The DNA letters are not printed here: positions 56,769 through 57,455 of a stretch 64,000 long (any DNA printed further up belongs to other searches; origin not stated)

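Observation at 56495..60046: Six-gene minus-strand operon made only of nucleotide-processing enzymes: wHTH-NUDIX, YfbR-like HD, NUDIX, APH-like kinase, NDT, NUDIX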

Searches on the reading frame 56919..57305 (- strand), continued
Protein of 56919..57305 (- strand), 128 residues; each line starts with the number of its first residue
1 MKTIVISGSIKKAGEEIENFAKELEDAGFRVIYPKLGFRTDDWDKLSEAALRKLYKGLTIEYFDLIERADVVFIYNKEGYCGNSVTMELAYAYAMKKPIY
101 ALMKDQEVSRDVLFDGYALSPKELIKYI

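Call 41: fold_search(model_id=the predicted structure, library=pdb)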
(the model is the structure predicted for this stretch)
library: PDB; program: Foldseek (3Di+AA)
matches with E <= 10: 1218; with E <= 0.001: 8
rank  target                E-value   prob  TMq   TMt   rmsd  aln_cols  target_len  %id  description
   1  8rqd_A                8.4e-05  1.00  0.60  0.55   4.6       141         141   17  Crystal structure of human DNPH1 mutant-Y24F (released 2024-11-20)
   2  8rpt_B                1.9e-04  1.00  0.64  0.58   5.5       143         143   17  Crystal structure of human DNPH1 mutant- D80A (released 2024-11-20)
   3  8pqs_D                5.4e-04  1.00  0.57  0.49   5.4       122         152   15  Nucleoside 2'deoxyribosyltransferase from Chroococcidiopsis thermalis PCC 7203 E88A Mutant (released 2024-02-21)
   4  7o62_B                6.5e-04  1.00  0.62  0.59   4.9       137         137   17  Crystal structure of a 2`-deoxyribosyltransferase from the psychrophilic bacterium Desulfotalea psychrophila. (released 2021-10-20)
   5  8rpt_A                7.4e-04  1.00  0.60  0.58   5.4       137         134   17  Crystal structure of human DNPH1 mutant- D80A (released 2024-11-20)
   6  9i6e_B                7.9e-04  1.00  0.64  0.61   4.6       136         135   15  Crystal structure of DNPH1 bound by compound 5. (released 2025-11-12)
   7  8pqr_A                8.4e-04  1.00  0.57  0.48   5.4       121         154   15  Nucleoside 2'deoxyribosyltransferase from Chroococcidiopsis thermalis PCC 7203 WT bound to DAD_Immucillin-H (released 2024-02-21)
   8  7o62_D                9.5e-04  1.00  0.66  0.67   4.7       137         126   13  Crystal structure of a 2`-deoxyribosyltransferase from the psychrophilic bacterium Desulfotalea psychrophila. (released 2021-10-20)
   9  8pqs_A                1.2e-03  1.00  0.63  0.55   5.3       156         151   14  Nucleoside 2'deoxyribosyltransferase from Chroococcidiopsis thermalis PCC 7203 E88A Mutant (released 2024-02-21)
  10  7o62_C                1.2e-03  1.00  0.62  0.60   5.1       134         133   14  Crystal structure of a 2`-deoxyribosyltransferase from the psychrophilic bacterium Desulfotalea psychrophila. (released 2021-10-20)
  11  4kxm_C                1.2e-03  1.00  0.57  0.56   6.5       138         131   15  Crystal structure of DNPH1 (RCL) WITH N6-ISOPENTENYL-AMP (released 2014-02-05)
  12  8rps_C                1.2e-03  1.00  0.57  0.56   5.4       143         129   17  Crystal structure of human DNPH1 mutant- D80N bound to 5hmdUMP (released 2024-11-20)
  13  9i57_B                1.4e-03  1.00  0.56  0.53   5.0       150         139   17  Crystal structure of DNPH1 bound by compound 39. (released 2025-11-12)
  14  9ia6_C                1.5e-03  1.00  0.61  0.61   5.9       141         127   18  Crystal structure of DNPH1 bound by compound 3. (released 2025-11-12)
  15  9emx_B                1.6e-03  1.00  0.55  0.47   5.5       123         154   15  Nucleoside 2'deoxyribosyltransferase from Chroococcidiopsis thermalis PCC 7203 Double Mutant Y7F A9S bound to Cordycep (released 2025-05-07)
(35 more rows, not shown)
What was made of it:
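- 56919..57305 (-): g5: NDT/DNPH1-fold protein (nucleoside 2-deoxyribosyltransferase-like). Foldseek matches DNPH1 and NDT (call 41).
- On NDT / DNPH1 family (g5): Foldseek E 8.4e-5 to DNPH1 (call 41).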

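Call 45: find_related_loci(query=A2, collection=metagenome_contigs, flank=6000)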
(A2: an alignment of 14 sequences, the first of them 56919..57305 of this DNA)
Query A2 (128 aa) in metagenome_contigs; peptide patterns used: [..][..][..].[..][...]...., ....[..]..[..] (x = any residue, [..] = any of these).
512 stretches matched a pattern; 348 encode a relative of the query (tblastn E <= 1e-3); the best 80 are kept; 80 distinct loci.
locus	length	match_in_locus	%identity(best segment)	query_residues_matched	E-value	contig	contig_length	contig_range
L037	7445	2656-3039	88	1-128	1e-72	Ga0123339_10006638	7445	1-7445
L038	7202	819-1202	50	1-128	4e-33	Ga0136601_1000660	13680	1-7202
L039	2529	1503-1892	48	1-128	1e-32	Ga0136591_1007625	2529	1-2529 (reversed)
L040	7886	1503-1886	49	1-128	6e-33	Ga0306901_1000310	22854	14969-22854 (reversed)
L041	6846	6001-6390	49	1-128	2e-31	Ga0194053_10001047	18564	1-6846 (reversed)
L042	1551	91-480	49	1-128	1e-31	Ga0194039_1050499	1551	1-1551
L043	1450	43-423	45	1-128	5e-31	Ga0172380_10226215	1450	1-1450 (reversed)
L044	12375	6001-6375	49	1-126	1e-30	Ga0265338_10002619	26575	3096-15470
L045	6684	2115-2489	44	1-126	3e-30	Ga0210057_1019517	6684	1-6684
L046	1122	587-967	46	1-128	7e-31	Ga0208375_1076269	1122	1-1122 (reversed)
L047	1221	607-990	47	1-128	8e-31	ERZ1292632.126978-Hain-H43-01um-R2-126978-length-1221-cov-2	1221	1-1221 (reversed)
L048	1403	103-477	48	1-126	1e-30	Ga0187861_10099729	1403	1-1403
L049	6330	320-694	44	1-126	3e-30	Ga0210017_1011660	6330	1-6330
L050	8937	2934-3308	44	1-126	3e-30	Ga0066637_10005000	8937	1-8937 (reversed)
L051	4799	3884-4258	45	1-126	5e-30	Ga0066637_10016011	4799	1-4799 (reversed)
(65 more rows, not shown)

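Call 46: find_related_loci(query=A2, collection=viral_contigs, flank=6000)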
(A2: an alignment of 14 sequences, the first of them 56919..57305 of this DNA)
Query A2 (128 aa) in viral_contigs; peptide patterns used: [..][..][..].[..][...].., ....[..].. (x = any residue, [..] = any of these).
187 stretches matched a pattern; 1 encode a relative of the query (tblastn E <= 1e-3); 1 distinct loci.
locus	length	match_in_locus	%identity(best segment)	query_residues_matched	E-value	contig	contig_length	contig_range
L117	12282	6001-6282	31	2-102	6e-9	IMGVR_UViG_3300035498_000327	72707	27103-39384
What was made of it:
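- Only one weak viral-contig relative of g5 was found (call 46).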

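Call 71: search_protein_families(library=pfam, proteins=[L037:3050-3973:+, L037:1131-2078:+], max_evalue=0.001)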
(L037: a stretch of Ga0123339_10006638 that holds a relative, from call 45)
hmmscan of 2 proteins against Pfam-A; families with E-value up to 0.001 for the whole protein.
L037:3050-3973:+ (307 aa): 1 family
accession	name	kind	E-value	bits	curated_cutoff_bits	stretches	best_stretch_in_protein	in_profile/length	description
PF02541.22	Ppx-GppA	-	6.3e-30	105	27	1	30-251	11-229/285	Ppx/GppA phosphatase family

L037:1131-2078:+ (315 aa): 3 families
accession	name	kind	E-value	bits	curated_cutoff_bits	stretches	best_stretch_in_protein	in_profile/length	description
PF00293.34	NUDIX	-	5.7e-16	59.2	21.1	1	5-114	4-122/134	NUDIX domain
PF14815.12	NUDIX_4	-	1.6e-06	28.3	35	1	7-91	2-81/113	NUDIX domain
PF00583.31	Acetyltransf_1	-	1.1e-05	26.1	20.7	1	176-260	29-114/116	Acetyltransferase (GNAT) family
